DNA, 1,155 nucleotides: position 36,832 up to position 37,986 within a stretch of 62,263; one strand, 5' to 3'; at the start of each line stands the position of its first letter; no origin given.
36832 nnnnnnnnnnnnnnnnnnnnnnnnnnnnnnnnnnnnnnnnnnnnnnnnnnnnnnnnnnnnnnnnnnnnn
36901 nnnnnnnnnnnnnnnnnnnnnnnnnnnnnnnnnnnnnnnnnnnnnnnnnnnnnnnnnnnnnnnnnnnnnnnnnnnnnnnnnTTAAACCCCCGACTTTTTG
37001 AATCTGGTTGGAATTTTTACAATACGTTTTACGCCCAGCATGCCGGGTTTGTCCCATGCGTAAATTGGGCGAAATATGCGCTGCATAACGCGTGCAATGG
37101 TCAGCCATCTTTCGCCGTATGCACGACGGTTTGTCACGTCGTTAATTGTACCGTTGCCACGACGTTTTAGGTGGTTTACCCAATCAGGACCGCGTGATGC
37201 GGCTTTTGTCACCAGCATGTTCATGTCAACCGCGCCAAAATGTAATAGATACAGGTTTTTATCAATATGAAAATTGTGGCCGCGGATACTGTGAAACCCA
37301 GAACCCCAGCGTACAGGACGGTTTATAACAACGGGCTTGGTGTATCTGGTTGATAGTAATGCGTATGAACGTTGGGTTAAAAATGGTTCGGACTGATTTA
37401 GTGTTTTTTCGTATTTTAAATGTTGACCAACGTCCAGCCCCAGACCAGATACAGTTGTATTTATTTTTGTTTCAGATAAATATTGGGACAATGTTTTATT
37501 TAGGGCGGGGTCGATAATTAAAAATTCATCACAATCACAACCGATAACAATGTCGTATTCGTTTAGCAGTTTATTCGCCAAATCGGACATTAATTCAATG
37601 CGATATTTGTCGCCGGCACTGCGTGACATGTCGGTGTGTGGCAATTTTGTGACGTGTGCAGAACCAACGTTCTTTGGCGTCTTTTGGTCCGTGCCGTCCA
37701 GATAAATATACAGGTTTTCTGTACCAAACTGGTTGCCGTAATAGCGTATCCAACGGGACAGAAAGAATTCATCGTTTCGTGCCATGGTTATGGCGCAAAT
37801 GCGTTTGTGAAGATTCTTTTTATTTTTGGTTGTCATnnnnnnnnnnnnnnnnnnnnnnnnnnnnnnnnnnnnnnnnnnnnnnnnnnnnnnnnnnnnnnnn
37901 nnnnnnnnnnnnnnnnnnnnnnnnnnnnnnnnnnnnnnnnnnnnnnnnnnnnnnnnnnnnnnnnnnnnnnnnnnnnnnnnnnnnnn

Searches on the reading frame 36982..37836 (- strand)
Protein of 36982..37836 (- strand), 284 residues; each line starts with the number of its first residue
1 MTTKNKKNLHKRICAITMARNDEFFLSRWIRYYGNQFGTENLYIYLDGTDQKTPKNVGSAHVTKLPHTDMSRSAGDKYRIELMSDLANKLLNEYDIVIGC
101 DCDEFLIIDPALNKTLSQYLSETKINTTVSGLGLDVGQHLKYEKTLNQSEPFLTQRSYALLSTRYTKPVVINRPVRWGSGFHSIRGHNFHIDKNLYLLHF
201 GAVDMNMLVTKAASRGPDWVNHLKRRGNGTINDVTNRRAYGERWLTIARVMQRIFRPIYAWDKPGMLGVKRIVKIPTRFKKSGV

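Call 50: search_protein_families(library=pfam, proteins=[window:36982-37836:-], max_evalue=0.001)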
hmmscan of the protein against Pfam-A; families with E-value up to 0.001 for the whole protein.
window:36982-37836:- (284 aa): 1 family
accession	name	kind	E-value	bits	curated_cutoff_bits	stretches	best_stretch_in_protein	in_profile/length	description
PF13704.12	Glyco_tranf_2_4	-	5.2e-13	49.8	27.5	1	20-118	1-96/98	Glycosyl transferase family 2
